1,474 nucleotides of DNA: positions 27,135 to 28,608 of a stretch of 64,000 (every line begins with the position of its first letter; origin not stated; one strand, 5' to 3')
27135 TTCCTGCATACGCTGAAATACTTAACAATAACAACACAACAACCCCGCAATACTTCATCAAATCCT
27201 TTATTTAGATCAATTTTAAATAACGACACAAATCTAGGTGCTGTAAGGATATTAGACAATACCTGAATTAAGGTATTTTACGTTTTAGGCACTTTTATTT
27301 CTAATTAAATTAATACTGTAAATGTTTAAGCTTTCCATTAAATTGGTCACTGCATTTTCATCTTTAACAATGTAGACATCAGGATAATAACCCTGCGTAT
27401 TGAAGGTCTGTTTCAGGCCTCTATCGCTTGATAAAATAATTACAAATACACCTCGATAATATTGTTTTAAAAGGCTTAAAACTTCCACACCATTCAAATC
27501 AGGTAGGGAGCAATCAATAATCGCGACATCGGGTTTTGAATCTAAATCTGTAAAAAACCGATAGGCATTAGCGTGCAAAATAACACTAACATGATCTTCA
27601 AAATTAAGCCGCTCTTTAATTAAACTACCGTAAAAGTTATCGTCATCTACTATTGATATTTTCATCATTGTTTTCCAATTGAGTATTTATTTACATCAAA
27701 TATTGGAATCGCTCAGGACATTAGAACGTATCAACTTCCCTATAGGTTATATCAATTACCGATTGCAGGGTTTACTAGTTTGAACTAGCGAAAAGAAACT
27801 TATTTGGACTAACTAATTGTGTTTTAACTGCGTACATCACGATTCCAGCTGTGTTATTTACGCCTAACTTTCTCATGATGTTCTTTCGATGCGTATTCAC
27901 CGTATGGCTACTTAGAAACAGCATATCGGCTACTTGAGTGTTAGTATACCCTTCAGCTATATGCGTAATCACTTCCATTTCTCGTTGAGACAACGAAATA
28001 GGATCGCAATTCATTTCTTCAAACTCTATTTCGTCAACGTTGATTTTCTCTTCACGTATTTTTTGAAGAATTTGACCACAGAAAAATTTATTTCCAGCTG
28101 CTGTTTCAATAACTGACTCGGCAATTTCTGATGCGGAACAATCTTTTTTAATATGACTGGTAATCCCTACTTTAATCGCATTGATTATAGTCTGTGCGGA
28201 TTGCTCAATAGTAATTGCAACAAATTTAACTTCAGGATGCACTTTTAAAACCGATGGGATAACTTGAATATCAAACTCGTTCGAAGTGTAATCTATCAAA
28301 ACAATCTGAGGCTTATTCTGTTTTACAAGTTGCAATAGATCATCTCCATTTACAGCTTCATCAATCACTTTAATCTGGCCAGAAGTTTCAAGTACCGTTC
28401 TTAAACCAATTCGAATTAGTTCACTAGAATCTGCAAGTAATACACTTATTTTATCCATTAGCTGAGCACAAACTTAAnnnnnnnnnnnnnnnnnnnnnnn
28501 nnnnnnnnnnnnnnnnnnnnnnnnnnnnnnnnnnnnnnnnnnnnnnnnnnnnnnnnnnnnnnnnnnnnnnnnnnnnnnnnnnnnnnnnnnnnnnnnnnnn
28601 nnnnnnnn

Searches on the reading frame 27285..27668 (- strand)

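Call 42: search_protein_families(library=pfam, proteins=[window:27285-27668:-], max_evalue=0.0001)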
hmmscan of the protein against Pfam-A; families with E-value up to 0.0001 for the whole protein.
window:27285-27668:- (127 aa): 1 family
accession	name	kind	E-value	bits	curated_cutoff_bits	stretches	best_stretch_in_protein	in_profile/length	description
PF00072.30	Response_reg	-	1.2e-11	45.1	30.2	1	4-104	1-101/111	Response regulator receiver domain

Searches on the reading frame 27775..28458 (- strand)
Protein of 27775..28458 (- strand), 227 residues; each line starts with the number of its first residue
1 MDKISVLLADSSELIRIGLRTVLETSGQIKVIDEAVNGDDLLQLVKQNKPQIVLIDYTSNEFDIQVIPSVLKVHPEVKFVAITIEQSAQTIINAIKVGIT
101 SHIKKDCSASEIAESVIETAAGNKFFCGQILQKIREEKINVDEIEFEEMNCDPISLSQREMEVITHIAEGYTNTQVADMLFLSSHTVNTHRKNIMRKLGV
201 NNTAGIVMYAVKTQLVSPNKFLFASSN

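Call 42: search_protein_families(library=pfam, proteins=[window:27775-28458:-], max_evalue=0.0001)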
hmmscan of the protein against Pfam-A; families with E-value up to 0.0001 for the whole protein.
window:27775-28458:- (227 aa): 2 families
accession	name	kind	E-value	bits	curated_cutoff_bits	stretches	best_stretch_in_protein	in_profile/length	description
PF00196.25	GerE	-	5.9e-20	71.1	23.5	1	155-210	2-57/57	Bacterial regulatory proteins, luxR family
PF00072.30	Response_reg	-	7.7e-13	49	30.2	1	6-116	1-110/111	Response regulator receiver domain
